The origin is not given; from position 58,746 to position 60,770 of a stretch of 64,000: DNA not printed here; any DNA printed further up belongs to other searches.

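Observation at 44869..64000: Co-oriented island coupling a type I-secreted S-layer-like protein to a sulfated glycan pathway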

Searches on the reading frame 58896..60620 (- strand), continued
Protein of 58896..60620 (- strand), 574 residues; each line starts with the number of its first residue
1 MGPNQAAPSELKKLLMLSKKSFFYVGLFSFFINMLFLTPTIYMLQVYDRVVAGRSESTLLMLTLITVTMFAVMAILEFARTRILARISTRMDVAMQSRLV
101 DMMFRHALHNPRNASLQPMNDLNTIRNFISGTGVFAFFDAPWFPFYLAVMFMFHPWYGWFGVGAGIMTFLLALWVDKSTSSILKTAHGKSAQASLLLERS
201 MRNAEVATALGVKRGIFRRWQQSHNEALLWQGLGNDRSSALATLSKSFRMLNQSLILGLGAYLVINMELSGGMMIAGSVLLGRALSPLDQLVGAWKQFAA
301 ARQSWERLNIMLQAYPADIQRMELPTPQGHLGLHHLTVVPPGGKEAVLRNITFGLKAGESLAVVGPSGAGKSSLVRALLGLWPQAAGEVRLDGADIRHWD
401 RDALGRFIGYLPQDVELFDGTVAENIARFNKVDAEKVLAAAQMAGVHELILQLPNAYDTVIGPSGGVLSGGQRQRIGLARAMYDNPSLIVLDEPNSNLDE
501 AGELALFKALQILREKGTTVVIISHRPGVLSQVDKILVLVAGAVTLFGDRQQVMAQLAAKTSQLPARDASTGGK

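Call 57: search_solved_structures(query=L009:9071-9760:-, max_evalue=0.00001, show_alignments=1)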
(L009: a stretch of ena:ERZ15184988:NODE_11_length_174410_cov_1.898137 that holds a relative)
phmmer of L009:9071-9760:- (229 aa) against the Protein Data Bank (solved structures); distinct sequences matched with E-value up to 0.00001: 140 (the best 60 are shown).
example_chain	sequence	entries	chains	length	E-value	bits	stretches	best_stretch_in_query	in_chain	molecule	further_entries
9ya0_MA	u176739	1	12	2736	7.8e-27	97.5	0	8-106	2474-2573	PCR12, TGME49_219070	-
3d0s_A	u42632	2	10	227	1.2e-18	70.7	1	7-219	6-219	TRANSCRIPTIONAL REGULATORY PROTEIN | PROBABLE TRANSCRIPTIONAL REGULATORY PROTEIN (PROBABLY CRP/ FNR-FAMILY)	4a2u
3mzh_A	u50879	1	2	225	1.4e-18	70.5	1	7-219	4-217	PROBABLE TRANSCRIPTIONAL REGULATORY PROTEIN (PROBABLY CRP/FNR-FAMILY)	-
4ev0_A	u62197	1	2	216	1.5e-18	70.4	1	12-208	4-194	Transcription regulator, Crp family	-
3h3u_A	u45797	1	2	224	1.6e-18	70.3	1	8-219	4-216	PROBABLE TRANSCRIPTIONAL REGULATORY PROTEIN (PROBABLY CRP/FNR-FAMILY)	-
3i54_A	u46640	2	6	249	1.6e-18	70.3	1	7-219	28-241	Transcriptional regulator, Crp/Fnr family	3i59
4byy_A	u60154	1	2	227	3.5e-18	69.2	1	7-220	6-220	TRANSCRIPTIONAL REGULATOR, CRP/FNR FAMILY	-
4cyd_A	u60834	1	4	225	4.1e-18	69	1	8-220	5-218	PROBABLE TRANSCRIPTION REGULATOR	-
3r6s_A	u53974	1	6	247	4.5e-18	68.8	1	7-220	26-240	transcription regulator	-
7pza_A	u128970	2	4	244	4.6e-18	68.8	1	13-226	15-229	Putative cAMP-binding protein-catabolite gene activator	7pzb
4i09_A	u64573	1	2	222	2.9e-16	63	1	25-215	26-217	Catabolite gene activator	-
4i0a_A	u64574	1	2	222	3.4e-16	62.7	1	25-215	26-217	Catabolite gene activator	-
1g6n_A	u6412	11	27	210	4.7e-16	62.3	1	26-215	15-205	CATABOLITE GENE ACTIVATOR PROTEIN | PROTEIN (CATABOLITE GENE ACTIVATOR PROTEIN) | Catabolite gene activator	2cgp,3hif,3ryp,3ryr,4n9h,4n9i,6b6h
4hzf_A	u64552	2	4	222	4.7e-16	62.2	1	25-215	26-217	Catabolite gene activator | cAMP-activated global transcriptional regulator CRP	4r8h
6dt4_A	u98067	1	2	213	5e-16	62.2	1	25-215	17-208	Cyclic AMP receptor protein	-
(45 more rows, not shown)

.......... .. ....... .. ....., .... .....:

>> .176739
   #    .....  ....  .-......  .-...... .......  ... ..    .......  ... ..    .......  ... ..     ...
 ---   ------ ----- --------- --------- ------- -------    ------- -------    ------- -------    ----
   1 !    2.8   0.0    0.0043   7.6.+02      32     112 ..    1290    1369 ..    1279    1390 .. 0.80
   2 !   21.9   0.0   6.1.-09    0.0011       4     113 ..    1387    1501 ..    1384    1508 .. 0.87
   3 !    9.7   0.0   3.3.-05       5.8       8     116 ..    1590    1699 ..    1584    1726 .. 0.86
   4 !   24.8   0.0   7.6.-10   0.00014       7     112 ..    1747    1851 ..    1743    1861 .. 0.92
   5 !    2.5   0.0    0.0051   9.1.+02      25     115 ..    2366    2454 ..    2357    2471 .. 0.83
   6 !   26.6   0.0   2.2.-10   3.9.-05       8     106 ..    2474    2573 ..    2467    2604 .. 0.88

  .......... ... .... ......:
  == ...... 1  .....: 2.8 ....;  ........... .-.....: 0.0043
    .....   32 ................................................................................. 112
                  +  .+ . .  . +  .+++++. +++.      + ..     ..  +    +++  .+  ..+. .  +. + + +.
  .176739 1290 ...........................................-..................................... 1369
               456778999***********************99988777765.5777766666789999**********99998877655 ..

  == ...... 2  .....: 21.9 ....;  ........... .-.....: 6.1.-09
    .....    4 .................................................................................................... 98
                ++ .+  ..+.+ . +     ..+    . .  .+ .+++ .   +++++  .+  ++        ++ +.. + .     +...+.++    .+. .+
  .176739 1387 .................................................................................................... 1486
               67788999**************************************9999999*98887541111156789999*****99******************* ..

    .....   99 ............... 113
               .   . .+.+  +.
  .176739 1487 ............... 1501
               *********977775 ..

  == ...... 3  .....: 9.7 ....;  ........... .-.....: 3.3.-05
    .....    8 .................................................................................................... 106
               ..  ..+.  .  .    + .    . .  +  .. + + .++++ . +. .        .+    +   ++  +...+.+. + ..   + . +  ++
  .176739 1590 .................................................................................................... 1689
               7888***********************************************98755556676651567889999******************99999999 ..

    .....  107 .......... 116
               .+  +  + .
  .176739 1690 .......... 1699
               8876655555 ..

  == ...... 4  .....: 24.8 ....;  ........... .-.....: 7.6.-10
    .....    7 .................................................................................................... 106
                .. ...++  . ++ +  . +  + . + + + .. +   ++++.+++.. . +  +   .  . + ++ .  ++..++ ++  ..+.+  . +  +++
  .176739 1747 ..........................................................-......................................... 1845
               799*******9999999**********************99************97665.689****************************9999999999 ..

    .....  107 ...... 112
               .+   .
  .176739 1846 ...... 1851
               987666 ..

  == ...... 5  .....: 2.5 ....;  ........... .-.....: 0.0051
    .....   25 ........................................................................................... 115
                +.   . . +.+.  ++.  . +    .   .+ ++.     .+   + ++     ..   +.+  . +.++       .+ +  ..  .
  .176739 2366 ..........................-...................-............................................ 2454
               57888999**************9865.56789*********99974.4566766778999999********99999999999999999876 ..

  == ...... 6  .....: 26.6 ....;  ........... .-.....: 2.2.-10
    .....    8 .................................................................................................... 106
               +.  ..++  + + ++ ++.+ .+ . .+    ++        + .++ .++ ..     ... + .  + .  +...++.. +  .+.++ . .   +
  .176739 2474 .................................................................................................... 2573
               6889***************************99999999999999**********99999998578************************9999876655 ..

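Call 76: search_protein_families(library=pfam, proteins=[L009:3921-5735:+, L009:5749-7692:+, L009:7730-9055:+], max_evalue=0.00001)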
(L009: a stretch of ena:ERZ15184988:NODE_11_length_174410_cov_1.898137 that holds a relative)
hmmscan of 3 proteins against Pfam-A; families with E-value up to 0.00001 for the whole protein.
L009:3921-5735:+ (604 aa): 1 family
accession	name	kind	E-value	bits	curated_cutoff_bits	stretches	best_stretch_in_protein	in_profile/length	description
PF04773.18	FecR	-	6.5e-11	43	24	1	63-165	2-96/97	FecR protein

L009:5749-7692:+ (647 aa): 2 families
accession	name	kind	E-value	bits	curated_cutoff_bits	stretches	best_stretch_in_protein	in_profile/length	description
PF05226.16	CHASE2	-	9e-47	160.2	26.3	1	13-359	2-255/257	CHASE2 domain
PF00211.25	Guanylate_cyc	-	9.8e-20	71.3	21.9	1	460-601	6-142/183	Adenylate and Guanylate cyclase catalytic domain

L009:7730-9055:+ (441 aa): 1 family
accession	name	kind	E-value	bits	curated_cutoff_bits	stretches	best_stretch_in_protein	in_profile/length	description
PF14559.12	TPR_19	-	7e-07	29.9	25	1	43-89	9-55/68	Tetratricopeptide repeat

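Call 82: find_related_loci(query=window:58896-60620:-, collection=metagenome_contigs, flank=10000)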
Query window:58896-60620:- (574 aa) in metagenome_contigs; peptide patterns used: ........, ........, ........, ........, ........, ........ (x = any residue, [..] = any of these).
600 stretches matched a pattern (row limit reached: there are more); 581 encode a relative of the query (tblastn E <= 1e-3); the best 80 are kept; 80 distinct loci.
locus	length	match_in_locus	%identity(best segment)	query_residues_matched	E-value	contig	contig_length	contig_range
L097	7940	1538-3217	53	3-562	0e+0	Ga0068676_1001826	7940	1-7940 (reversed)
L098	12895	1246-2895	53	9-557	0e+0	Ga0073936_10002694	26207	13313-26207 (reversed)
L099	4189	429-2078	53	9-557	0e+0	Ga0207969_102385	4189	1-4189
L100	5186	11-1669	53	9-560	0e+0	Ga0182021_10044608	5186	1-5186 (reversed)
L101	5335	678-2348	53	3-558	0e+0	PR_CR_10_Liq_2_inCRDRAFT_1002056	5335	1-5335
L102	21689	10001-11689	52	9-566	0e+0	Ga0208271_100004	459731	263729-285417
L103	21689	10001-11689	52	9-566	0e+0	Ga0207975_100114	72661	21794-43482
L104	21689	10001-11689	52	9-566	0e+0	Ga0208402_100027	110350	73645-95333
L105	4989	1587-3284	52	3-566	0e+0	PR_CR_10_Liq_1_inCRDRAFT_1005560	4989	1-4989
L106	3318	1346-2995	52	9-557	0e+0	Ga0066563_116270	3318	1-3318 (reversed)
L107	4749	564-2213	52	9-557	0e+0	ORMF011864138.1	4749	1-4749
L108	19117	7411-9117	52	4-572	0e+0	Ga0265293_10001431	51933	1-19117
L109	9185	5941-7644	51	4-572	0e+0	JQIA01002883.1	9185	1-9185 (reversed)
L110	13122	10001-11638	54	10-554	0e+0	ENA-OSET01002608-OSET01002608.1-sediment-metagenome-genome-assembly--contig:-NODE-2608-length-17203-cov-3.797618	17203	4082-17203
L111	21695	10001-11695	50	9-572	0e+0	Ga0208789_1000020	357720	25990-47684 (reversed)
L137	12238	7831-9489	49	9-560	1e-177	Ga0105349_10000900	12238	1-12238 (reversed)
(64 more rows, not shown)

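Call 85: search_protein_families(library=pfam, proteins=[L137:13-933:+, L137:1557-2342:+, L137:2734-3273:-, L137:3285-4292:-, L137:4296-6854:-, L137:9555-10514:+, L137:10517-11842:+], max_evalue=0.01)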
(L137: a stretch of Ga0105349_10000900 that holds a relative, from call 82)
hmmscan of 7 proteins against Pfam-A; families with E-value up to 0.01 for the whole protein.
L137:13-933:+ (306 aa): 1 family
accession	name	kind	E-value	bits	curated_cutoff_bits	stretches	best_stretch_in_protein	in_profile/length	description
PF00353.25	HemolysinCabind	-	7.6e-09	35.8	23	1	97-130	3-36/36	RTX calcium-binding nonapeptide repeat (4 copies)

L137:1557-2342:+ (261 aa): 1 family
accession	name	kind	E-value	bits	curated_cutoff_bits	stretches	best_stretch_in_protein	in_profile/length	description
PF07277.16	SapC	-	3.5e-46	158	28.9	1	12-223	6-220/220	SapC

L137:2734-3273:- (179 aa): 24 families
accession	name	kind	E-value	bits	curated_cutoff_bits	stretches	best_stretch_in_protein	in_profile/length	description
PF01583.26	APS_kinase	-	4.4e-43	147.4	21.1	1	8-155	4-151/152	Adenylylsulphate kinase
PF08433.16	KTI12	-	5.7e-07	29.8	22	1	7-51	2-49/271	Chromatin associated protein KTI12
PF01656.29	CbiA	-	9.6e-07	29.2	25.4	1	11-105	4-54/125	CobQ/CobB/MinD/ParA nucleotide binding domain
PF13614.12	AAA_31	-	9.9e-06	26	27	1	16-73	12-65/177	AAA domain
PF13238.12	AAA_18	-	1.2e-05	26.2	29.4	1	9-119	1-107/128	AAA domain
PF13671.12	AAA_33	-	1.2e-05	26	27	1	9-72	2-59/143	AAA domain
PF03266.21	NTPase_1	-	1.9e-05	25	23.9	1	9-66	2-58/168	NTPase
PF00448.28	SRP54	-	3.3e-05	24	22.7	1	8-56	3-51/196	SRP54-type protein, GTPase domain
PF10609.15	ParA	-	4.6e-05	23.4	27.1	1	11-64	9-62/246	NUBPL iron-transfer P-loop NTPase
PF24883.2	NPHP3_N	-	0.00012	22.8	24.8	1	5-38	21-54/164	Nephrocystin 3, N-terminal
PF00005.33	ABC_tran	-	0.00051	21.1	25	1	2-69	7-78/137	ABC transporter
PF03205.20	MobB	-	0.00083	19.7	26.6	1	8-40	1-33/133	Molybdopterin guanine dinucleotide synthesis protein B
PF00910.28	RNA_helicase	-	0.0011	19.8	21.5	1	9-75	1-75/105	RNA helicase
PF03308.22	MeaB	-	0.0011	18.5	23.1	1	8-41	35-68/273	Methylmalonyl Co-A mutase-associated GTPase MeaB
PF20720.3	nSTAND3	-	0.0013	18.8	27.2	1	8-46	19-55/155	Novel STAND NTPase 3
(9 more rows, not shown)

L137:3285-4292:- (335 aa): 1 family
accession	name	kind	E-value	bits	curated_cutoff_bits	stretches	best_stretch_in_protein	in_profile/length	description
PF00224.27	PK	-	9.3e-65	219.3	30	1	3-310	5-328/328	Pyruvate kinase, barrel domain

L137:4296-6854:- (852 aa): 33 families (the best 25 are shown)
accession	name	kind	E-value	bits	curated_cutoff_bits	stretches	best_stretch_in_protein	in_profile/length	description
PF13414.12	TPR_11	-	2.1e-84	277.4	26.8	8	280-318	4-42/42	TPR repeat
PF00515.34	TPR_1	-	2.7e-73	239.4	27.8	8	134-167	1-34/34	Tetratricopeptide repeat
PF13181.12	TPR_8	-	2.8e-58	189.6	25.7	8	339-371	2-34/34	Tetratricopeptide repeat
PF07719.23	TPR_2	-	1.1e-57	187.8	27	7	134-167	1-34/34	Tetratricopeptide repeat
PF13431.12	TPR_17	-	1.5e-47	156.3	24.4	7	156-188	1-33/34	Tetratricopeptide repeat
PF13424.12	TPR_12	-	4.2e-45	152.3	30.1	7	167-232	2-75/77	Tetratricopeptide repeat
PF14559.12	TPR_19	-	4.3e-38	129.9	25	7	215-273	4-62/68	Tetratricopeptide repeat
PF13428.12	TPR_14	-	3.2e-37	123.6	23.5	3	344-378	7-41/44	Tetratricopeptide repeat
PF13432.12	TPR_16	-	3.7e-35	120.4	32.7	4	311-372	4-65/65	Tetratricopeptide repeat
PF13374.12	TPR_10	-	5.7e-28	96.5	27.5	2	343-366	7-30/42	Tetratricopeptide repeat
PF13176.12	TPR_7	-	7.7e-28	94.6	27.9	1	343-366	4-27/36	Tetratricopeptide repeat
PF13174.12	TPR_6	-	1.3e-25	88.7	26.3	0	16-42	6-32/33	Tetratricopeptide repeat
PF13371.12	TPR_9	-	7.5e-18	64.8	35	0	182-238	9-65/73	Tetratricopeptide repeat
PF24575.1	TPR_Slam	-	4.5e-17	62.8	35.2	0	205-256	50-101/104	Surface lipoprotein assembly modifier, N-terminal TPR repeats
PF23914.1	TPR_CcmH_CycH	-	9.5e-12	45.5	42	2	194-301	42-152/158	Cytochrome c-type biogenesis protein H TPR domain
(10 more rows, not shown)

L137:9555-10514:+ (319 aa): 4 families
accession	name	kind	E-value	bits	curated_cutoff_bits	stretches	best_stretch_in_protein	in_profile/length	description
PF13437.12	HlyD_3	-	1.5e-15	58.2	22.2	1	171-270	2-95/106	HlyD family secretion protein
PF16576.10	HlyD_D23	-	2.3e-11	43.9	30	1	58-238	16-176/214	Barrel-sandwich domain of CusB or HlyD membrane-fusion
PF13533.13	Biotin_lipoyl_2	-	7.4e-07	29.3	29.8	1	69-92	9-32/32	Biotin-lipoyl like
PF00364.28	Biotin_lipoyl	-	0.0068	16.6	22.1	0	68-91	50-73/73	Biotin-requiring enzyme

L137:10517-11842:+ (441 aa): 1 family
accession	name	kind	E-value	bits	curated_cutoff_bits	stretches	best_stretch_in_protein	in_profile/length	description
PF02321.23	OEP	-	5.3e-45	154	22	2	239-423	2-186/187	Outer membrane efflux protein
